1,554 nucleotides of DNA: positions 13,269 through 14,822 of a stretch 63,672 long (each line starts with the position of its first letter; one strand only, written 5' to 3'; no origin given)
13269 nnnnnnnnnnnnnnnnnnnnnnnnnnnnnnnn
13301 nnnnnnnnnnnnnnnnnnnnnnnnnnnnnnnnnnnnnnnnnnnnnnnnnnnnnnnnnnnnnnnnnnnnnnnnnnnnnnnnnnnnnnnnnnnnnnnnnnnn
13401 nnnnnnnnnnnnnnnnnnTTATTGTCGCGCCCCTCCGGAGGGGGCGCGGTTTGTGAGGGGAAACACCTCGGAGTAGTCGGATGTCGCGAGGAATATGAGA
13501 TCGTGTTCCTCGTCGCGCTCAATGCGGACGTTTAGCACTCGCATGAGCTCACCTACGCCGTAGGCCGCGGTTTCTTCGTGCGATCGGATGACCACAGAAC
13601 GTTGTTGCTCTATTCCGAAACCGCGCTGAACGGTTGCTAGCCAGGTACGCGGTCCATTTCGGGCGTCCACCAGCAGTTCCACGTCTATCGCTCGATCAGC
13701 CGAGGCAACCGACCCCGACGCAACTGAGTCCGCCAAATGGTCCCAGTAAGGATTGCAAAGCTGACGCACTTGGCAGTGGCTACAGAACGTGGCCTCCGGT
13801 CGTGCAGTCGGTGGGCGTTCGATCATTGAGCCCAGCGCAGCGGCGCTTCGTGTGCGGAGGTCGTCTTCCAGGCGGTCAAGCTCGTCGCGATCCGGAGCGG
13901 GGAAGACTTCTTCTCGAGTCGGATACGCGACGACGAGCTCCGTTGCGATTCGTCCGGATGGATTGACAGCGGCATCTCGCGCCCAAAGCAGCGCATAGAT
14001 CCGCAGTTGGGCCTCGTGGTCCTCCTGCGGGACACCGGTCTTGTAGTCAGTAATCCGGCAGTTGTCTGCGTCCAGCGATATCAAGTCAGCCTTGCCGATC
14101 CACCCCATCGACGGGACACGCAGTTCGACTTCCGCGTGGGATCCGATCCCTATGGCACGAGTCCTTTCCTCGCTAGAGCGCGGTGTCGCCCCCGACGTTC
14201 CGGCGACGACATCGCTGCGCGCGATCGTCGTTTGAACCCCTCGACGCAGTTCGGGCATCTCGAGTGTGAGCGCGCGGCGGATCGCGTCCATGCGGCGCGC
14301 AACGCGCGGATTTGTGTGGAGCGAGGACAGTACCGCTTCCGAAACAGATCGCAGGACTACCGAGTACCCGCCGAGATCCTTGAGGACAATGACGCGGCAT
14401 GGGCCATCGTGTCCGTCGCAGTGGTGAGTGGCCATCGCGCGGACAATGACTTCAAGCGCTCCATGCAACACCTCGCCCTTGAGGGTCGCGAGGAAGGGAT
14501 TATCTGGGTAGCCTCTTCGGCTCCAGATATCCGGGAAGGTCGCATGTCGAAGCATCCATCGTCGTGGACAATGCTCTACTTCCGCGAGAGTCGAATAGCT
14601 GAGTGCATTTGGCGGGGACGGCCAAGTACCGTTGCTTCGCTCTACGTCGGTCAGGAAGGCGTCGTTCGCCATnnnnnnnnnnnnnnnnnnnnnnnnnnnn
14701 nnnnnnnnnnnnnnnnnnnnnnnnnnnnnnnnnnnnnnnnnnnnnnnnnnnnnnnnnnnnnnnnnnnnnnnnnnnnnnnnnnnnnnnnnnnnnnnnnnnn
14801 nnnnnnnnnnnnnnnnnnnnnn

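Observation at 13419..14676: Cas4-like Fe-S PD-(D/E)xK nuclease translationally coupled to the DruE-like helicase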

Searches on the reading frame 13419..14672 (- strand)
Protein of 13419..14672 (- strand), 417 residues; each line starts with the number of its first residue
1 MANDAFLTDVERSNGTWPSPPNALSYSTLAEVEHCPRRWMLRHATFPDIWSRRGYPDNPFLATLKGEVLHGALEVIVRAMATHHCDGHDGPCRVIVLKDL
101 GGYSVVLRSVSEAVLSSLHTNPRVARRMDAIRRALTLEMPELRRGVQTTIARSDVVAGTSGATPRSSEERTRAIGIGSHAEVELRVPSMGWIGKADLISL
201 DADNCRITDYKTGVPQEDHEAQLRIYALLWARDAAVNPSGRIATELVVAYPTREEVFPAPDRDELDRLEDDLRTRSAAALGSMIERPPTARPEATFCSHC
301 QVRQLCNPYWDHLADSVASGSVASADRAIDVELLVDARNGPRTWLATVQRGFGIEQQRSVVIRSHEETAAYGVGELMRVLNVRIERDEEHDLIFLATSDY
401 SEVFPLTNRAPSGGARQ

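Call 5: search_protein_families(library=pfam, proteins=[window:13419-14672:-], max_evalue=0.01)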
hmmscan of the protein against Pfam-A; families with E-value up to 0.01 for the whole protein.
window:13419-14672:- (417 aa): 2 families
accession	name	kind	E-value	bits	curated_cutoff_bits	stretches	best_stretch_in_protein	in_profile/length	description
PF12705.13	PDDEXK_1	-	1.1e-19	71.8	22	1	24-307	2-247/247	PD-(D/E)XK nuclease superfamily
PF01930.23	Cas_Cas4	-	0.00067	20.2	22.7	1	192-307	53-159/160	Domain of unknown function DUF83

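Call 6: search_protein_families(library=padloc, proteins=[window:13419-14672:-], max_evalue=0.01)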
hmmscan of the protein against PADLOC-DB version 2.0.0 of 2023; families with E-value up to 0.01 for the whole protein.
window:13419-14672:- (417 aa): 9 families
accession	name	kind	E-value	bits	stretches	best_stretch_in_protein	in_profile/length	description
PDLC00060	DruK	-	8.7e-11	39.7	1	179-321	131-274/347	PD-(D/E)XK nuclease superfamily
PDLC00059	DruK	-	1.9e-10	38.5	1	174-397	109-315/326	PD-(D/E)XK nuclease superfamily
PDLC01250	Cas4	-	2.9e-09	35.4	1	172-306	50-167/168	"CAS-I,CAS-II,CAS-III,CAS-IV,CAS-V,CAS-VI; acquisition_associated"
PDLC00943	Cas4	-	3.1e-08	31.8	1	178-308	55-180/180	CRISPR-associated protein Cas4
PDLC01773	Cas4c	-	6.2e-07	27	0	176-227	71-122/229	-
PDLC01747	Cas1g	-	1.5e-06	25.1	1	150-368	25-225/523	-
PDLC01611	Cas4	-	7.8e-06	24.3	1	179-307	53-157/158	"CAS-I,CAS-II,CAS-III,CAS-IV,CAS-V,CAS-VI; acquisition_associated"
PDLC01447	Cas4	-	3.1e-05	22.5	1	180-308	46-159/161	"CAS-I,CAS-II,CAS-III,CAS-IV,CAS-V,CAS-VI; acquisition_associated"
PDLC00058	DruK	-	0.00062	16.6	0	160-217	127-183/388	PD-(D/E)XK nuclease superfamily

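Call 8: find_homologous_proteins(query=window:13419-14672:-)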
Query window:13419-14672:- (417 aa): 101 proteins with E <= 0.001 among 8000 candidates.
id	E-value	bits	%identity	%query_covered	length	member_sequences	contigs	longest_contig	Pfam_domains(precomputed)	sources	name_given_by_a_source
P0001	3.8e-250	848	100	91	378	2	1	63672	PF12705.14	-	-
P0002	1.1e-159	550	66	90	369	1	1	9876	PF12705.14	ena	-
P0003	4.7e-158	544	60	98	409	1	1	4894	PF12705.14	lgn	-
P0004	1.9e-107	378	57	76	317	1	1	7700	PF12705.14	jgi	-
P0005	4.6e-101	357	43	97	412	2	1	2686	PF12705.14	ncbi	-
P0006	2.3e-99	351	41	98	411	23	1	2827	PF12705.14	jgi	jgi:hypothetical protein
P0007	2.9e-99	351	42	98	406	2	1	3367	PF12705.14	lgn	-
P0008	8.3e-98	346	42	97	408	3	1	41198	PF12705.14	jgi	-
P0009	2.3e-96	341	41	98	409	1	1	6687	PF12705.14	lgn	-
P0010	6.1e-96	340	42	97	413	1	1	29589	PF12705.14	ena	-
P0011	1.3e-91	326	40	97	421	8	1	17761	PF12705.14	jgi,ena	-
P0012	3.7e-91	324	41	97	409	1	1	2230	PF12705.14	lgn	-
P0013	3.1e-89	318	41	96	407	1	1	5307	PF12705.14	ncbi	-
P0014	2.0e-88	315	40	99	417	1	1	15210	PF12705.14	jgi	jgi:PD-(D/E)XK nuclease superfamily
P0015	4.7e-88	314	41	98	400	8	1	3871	PF12705.14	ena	-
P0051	3.6e-70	255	35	93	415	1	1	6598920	PF12705.14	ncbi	-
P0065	5.8e-66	241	39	93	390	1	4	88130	PF12705.14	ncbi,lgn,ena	-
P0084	3.9e-58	215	35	83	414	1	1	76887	PF12705.14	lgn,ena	-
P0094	3.6e-54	202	30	94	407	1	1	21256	PF12705.14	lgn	-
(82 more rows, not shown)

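Call 13: find_related_loci(query=A2, collection=genome_contigs, flank=10000)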
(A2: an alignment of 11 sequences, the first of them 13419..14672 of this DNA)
Query A2 (417 aa) in genome_contigs; peptide patterns used: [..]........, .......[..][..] (x = any residue, [..] = any of these).
381 stretches matched a pattern; 50 encode a relative of the query (tblastn E <= 1e-3); 49 distinct loci.
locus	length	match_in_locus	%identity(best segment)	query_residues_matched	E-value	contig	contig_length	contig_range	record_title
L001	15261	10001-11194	40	2-404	6e-89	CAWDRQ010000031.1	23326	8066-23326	MAG: uncultured Acidimicrobiaceae bacterium isolate MFD04492.bin.2.153 genome assembly, contig: contig_8062, whole genom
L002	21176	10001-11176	40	4-404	1e-88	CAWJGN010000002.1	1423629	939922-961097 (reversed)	MAG: uncultured Acidimicrobiaceae bacterium isolate MFD04463.bin.2.3 genome assembly, contig: contig_13715, whole genome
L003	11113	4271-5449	39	3-408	1e-82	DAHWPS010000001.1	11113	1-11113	MAG TPA_asm: Acidimicrobiaceae bacterium isolate clean1438 k141_168659, whole genome shotgun sequence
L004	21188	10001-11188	39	3-410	5e-81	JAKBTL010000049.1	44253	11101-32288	MAG: Actinomycetes bacterium isolate MAS3.bin110 NODE_1480_length_44253_cov_4.747632, whole genome shotgun sequence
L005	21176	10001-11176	37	4-406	6e-81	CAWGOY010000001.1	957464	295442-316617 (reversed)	MAG: uncultured Acidimicrobiaceae bacterium isolate MFD04540.bin.2.30 genome assembly, contig: contig_10448, whole genom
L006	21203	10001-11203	37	4-406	1e-80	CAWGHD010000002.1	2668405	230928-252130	MAG: uncultured Solirubrobacterales bacterium isolate MFD05747.bin.3.238 genome assembly, contig: contig_5666, whole gen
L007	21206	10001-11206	35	2-406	1e-77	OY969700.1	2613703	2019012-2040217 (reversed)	MAG: uncultured Solirubrobacterales bacterium isolate MFD00822.bin.c.2 genome assembly, chromosome: 1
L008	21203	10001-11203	37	3-406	2e-77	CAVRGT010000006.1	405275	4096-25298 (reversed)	MAG: uncultured Solirubrobacterales bacterium isolate MFD05442.bin.2.181 genome assembly, contig: contig_26712, whole ge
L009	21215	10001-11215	39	6-407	9e-76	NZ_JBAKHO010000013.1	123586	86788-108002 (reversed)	Micromonospora sp. CPCC 205547 Scaffold13_1, whole genome shotgun sequence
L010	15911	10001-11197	36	3-404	1e-75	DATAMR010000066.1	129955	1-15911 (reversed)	MAG TPA_asm: Solirubrobacterales bacterium isolate SMAG_U6996 k141_307993, whole genome shotgun sequence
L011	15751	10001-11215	36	6-407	2e-74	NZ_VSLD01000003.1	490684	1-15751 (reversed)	Arthrobacter echini strain P9 NODE_3_length_490684_cov_118.244, whole genome shotgun sequence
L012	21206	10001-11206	37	5-408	4e-74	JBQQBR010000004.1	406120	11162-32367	Nonomuraea sp. 3N208 contig_4, whole genome shotgun sequence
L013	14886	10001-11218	36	1-408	2e-68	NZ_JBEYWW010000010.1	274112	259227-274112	Microbispora sp. NPDC046933 NPDC046933_14_F8.ctg-0010, whole genome shotgun sequence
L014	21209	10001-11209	34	6-404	9e-62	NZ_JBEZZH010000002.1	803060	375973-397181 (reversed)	Kribbella sp. NPDC023972 NPDC023972_82_F1.ctg-0002, whole genome shotgun sequence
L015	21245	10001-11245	35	6-413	9e-59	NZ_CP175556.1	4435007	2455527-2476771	Nocardioides sp. R1-1 chromosome, complete genome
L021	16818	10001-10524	46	6-371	1e-21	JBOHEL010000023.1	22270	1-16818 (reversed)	MAG: Sciscionella sp. isolate SE1509_metabat2.bin.19 NODE_313_length_22270_cov_2.880278, whole genome shotgun sequence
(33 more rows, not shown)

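Call 27: search_solved_structures(query=A3, max_evalue=1, show_alignments=2)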
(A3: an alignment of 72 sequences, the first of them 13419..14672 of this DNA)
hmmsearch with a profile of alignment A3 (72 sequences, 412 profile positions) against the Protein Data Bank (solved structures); distinct sequences matched with E-value up to 1: 6.
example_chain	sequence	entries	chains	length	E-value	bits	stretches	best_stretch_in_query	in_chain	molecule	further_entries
4ic1_A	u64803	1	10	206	0.03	16.6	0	31-81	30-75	Uncharacterized protein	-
4r5q_A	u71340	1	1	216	0.2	13.9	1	195-231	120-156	CRISPR-associated exonuclease, Cas4 family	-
6ppu_B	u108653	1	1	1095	0.26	13.5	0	196-249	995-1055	UvrD/REP helicase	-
7sjr_B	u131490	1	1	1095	0.26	13.5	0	196-249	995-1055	DNA helicase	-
5o04_E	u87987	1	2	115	0.47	12.6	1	271-321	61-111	Nanobody (VHH) Nano-26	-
9l08_A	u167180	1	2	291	0.64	12.2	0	262-306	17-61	Covalently Connected Cytochrome c555 trimer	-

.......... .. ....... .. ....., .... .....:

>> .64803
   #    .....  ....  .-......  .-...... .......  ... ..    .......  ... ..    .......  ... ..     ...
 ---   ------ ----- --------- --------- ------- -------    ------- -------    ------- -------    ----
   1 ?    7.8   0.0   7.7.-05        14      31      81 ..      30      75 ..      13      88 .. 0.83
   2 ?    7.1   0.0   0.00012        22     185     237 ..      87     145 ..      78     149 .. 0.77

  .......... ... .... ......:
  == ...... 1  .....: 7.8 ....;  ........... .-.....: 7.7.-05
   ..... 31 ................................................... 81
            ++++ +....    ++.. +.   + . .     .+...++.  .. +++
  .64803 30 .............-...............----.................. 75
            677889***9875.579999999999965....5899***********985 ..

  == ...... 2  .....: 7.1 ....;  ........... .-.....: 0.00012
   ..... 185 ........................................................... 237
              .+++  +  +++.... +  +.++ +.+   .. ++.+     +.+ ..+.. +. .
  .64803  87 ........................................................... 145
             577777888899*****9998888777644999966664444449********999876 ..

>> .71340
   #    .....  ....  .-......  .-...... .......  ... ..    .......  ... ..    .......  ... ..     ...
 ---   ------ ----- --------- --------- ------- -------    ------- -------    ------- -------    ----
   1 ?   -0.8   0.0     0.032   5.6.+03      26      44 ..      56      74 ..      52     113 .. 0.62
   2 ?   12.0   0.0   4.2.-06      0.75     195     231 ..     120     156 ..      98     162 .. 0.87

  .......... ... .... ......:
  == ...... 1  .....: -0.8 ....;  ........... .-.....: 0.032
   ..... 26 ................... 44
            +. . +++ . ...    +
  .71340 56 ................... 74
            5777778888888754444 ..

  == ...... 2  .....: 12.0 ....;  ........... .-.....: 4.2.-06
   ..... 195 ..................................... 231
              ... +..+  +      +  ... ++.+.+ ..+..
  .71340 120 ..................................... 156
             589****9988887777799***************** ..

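Call 38: predict_structure(alignment_id=A3)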
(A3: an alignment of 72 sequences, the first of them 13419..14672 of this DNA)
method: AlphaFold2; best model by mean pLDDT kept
length: 417 residues; sequences in the alignment: 72
mean_pLDDT: 92.9   pTM: 0.90
mean pLDDT of the five models: 92.9, 91.8, 91.7, 91.4, 91.3
residues with pLDDT >= 90: 362; 70-90: 32; 50-70: 17; < 50: 6
segments of 3 or more residues with pLDDT < 50: 412-417
pLDDT, mean of each block of 10 residues (from residue 1): 86 96 98 98 97 95 97 96 88 96 98 97 95 98 97 89 57 90 97 98 97 95 98 97 98 97 98 98 96 91 97 89 82 97 97 94 89 96 95 95 87 44
secondary structure, 60 per line:
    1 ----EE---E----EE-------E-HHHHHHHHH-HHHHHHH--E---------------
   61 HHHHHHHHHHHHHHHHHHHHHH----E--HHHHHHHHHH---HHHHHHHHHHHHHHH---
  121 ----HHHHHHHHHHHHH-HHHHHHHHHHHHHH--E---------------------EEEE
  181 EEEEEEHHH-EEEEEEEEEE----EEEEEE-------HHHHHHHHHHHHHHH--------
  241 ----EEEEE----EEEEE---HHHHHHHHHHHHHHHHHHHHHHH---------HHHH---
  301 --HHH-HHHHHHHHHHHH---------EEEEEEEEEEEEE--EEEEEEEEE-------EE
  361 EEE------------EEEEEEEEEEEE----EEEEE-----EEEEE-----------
elements in order: H26-34 H36-42 H61-82 H90-99 H103-117 H125-137 H139-152 E177-186 E191-200 E205-210 H218-232 E245-249 E254-258 H262-284 H294-297 H307-318 E328-340 E343-351 E359-363 E376-387 E392-396 E402-406

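Call 40: search_protein_representatives(alignment_id=A3)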
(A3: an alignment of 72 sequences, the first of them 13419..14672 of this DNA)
Query: 72 sequences, 412 profile positions. Proteins with E-value up to 0.001 (for the whole library): 3332; up to 1e-10: 1140; up to 1e-30: 741. The best 150 are listed.
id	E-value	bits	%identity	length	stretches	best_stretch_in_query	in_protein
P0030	3.0e-157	540.3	-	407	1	4-410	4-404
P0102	2.1e-148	511.2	-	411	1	6-409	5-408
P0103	6.3e-148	509.6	-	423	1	3-410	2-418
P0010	1.6e-145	501.7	-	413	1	1-410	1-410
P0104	1.7e-145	501.6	-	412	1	1-410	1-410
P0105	4.1e-143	493.7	-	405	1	1-409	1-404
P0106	2.5e-142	491.2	-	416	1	1-410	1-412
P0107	8.1e-142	489.5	-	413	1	1-410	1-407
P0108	9.7e-142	489.2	-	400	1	1-409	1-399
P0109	3.2e-141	487.5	-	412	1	1-410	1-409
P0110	2.3e-137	474.8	-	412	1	7-408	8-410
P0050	1.4e-136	472.3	-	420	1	3-409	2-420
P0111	2.3e-136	471.5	-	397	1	6-410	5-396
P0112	4.3e-136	470.6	-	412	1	1-410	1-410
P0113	9.4e-136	469.5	-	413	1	9-409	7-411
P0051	8.0e-130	450.0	-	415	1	5-410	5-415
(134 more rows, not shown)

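Call 41: fold_search(model_id=the predicted structure, library=pdb)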
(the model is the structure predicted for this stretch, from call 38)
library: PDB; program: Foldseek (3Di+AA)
matches with E <= 10: 783; with E <= 0.001: 20
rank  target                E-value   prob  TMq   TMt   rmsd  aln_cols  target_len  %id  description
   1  7sjr_A                1.7e-06  1.00  0.40  0.20   7.9       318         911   18  Cryo-EM structure of AdnA-AdnB(W325A) in complex with DNA and AMPPNP (released 2021-12-22)
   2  5ean_A                7.4e-06  1.00  0.35  0.15  20.5       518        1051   14  Crystal structure of Dna2 in complex with a 5' overhang DNA (released 2015-11-18)
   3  5eax_A                8.2e-06  1.00  0.37  0.17  19.5       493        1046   13  Crystal structure of Dna2 in complex with an ssDNA (released 2015-11-18)
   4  9iab_A                1.2e-05  1.00  0.39  0.58   7.2       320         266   11  Structure of the Argonaute-associated Cas4 family protein 1 (ACE1) from Chroococcidiopsis thermalis (CtACE1) (released 2025-04-23)
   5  5eaw_A                1.4e-05  1.00  0.35  0.16  21.7       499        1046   13  Crystal structure of Dna2 nuclease-helicase (released 2015-11-18)
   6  6ppr_A                3.7e-05  1.00  0.38  0.21   8.8       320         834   17  Cryo-EM structure of AdnA(D934A)-AdnB(D1014A) in complex with AMPPNP and DNA (released 2019-11-20)
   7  9iac_B                6.2e-05  1.00  0.38  0.56   7.4       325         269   12  Structure of the Argonaute-associated Cas4 family protein 1 (ACE1) from Microcystis aeruginosa (MaACE1) (released 2025-04-23)
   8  6ppu_A                6.5e-05  1.00  0.38  0.28   8.2       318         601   18  Cryo-EM structure of AdnAB-AMPPNP-DNA complex (released 2019-11-20)
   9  7mi4_A                1.1e-04  1.00  0.24  0.19  12.0       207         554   14  Symmetrical PAM-PAM prespacer bound Cas4/Cas1/Cas2 complex (released 2021-11-17)
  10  8xa9_A                2.5e-04  1.00  0.22  0.38  17.7       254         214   14  Human MGME1 in complex with 5'-overhang DNA (released 2024-03-20)
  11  8d3l_J                2.8e-04  1.00  0.25  0.43   5.7       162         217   15  Type I-C Cas4-Cas1-Cas2 complex bound to a PAM/PAM prespacer (released 2022-11-02)
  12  8d3q_J                3.3e-04  1.00  0.26  0.51   3.2       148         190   14  Type I-C Cas4-Cas1-Cas2 complex bound to a PAM/NoPAM prespacer (released 2022-11-02)
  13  7mi5_A                3.5e-04  1.00  0.26  0.21   9.9       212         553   16  Asymmetrical PAM-Non PAM prespacer bound Cas4/Cas1/Cas2 complex (released 2021-11-17)
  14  8d3l_I                3.7e-04  1.00  0.25  0.45   3.6       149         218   15  Type I-C Cas4-Cas1-Cas2 complex bound to a PAM/PAM prespacer (released 2022-11-02)
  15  4ic1_B                3.9e-04  1.00  0.19  0.34   6.1       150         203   21  Crystal structure of SSO0001 (released 2013-01-16)
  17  4ic1_D                4.1e-04  1.00  0.21  0.39   5.2       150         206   22  Crystal structure of SSO0001 (released 2013-01-16)
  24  4ic1_G                1.3e-03  1.00  0.20  0.38   5.3       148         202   24  Crystal structure of SSO0001 (released 2013-01-16)
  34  4ic1_A                4.1e-03  0.99  0.18  0.33   6.2       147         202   22  Crystal structure of SSO0001 (released 2013-01-16)
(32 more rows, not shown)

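Call 42: search_protein_families(library=padloc, alignment_id=A3, max_evalue=0.001)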
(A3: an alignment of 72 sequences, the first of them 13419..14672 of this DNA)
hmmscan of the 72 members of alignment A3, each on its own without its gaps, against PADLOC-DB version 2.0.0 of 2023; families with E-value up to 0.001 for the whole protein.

A. member 1, window:13419-14672:- (417 aa): 9 families
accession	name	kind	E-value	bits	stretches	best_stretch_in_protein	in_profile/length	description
PDLC00060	DruK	-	8.7e-11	39.7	1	179-321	131-274/347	PD-(D/E)XK nuclease superfamily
PDLC00059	DruK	-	1.9e-10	38.5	1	174-397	109-315/326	PD-(D/E)XK nuclease superfamily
PDLC01250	Cas4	-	2.9e-09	35.4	1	172-306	50-167/168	"CAS-I,CAS-II,CAS-III,CAS-IV,CAS-V,CAS-VI; acquisition_associated"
PDLC00943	Cas4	-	3.1e-08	31.8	1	178-308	55-180/180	CRISPR-associated protein Cas4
PDLC01773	Cas4c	-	6.2e-07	27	0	176-227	71-122/229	-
PDLC01747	Cas1g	-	1.5e-06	25.1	1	150-368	25-225/523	-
PDLC01611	Cas4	-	7.8e-06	24.3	1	179-307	53-157/158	"CAS-I,CAS-II,CAS-III,CAS-IV,CAS-V,CAS-VI; acquisition_associated"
PDLC01447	Cas4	-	3.1e-05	22.5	1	180-308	46-159/161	"CAS-I,CAS-II,CAS-III,CAS-IV,CAS-V,CAS-VI; acquisition_associated"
PDLC00058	DruK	-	0.00062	16.6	0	160-217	127-183/388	PD-(D/E)XK nuclease superfamily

B. families by the number of members that match (of 72 scanned): 15 families
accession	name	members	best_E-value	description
PDLC00059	DruK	72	4.9e-18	PD-(D/E)XK nuclease superfamily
PDLC00060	DruK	72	9.9e-15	PD-(D/E)XK nuclease superfamily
PDLC01250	Cas4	72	2.3e-13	"CAS-I,CAS-II,CAS-III,CAS-IV,CAS-V,CAS-VI; acquisition_associated"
PDLC00943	Cas4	72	1.6e-12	CRISPR-associated protein Cas4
PDLC01447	Cas4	62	3.9e-09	"CAS-I,CAS-II,CAS-III,CAS-IV,CAS-V,CAS-VI; acquisition_associated"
PDLC00944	Cas4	52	5.6e-10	Cas4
PDLC01773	Cas4c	47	2.2e-08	-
PDLC01747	Cas1g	35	1.1e-08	-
PDLC02410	Aga_Cas4-like_Nuc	32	2.8e-07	Class II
PDLC01611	Cas4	26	2e-06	"CAS-I,CAS-II,CAS-III,CAS-IV,CAS-V,CAS-VI; acquisition_associated"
PDLC02083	Cas4_II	8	8e-06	-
PDLC00058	DruK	7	3.8e-05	PD-(D/E)XK nuclease superfamily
PDLC02034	Cas4d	6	4.5e-06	-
PDLC02035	Cas4d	4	6e-05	-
PDLC02085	Cas4a2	2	0.00021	-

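Call 43: search_dna_similar(query=window:13419-14672:-, collection=plasmids, mode=protein, max_evalue=0.001, max_rows=30)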
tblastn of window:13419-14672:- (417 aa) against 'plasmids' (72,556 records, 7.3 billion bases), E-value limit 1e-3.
No match.
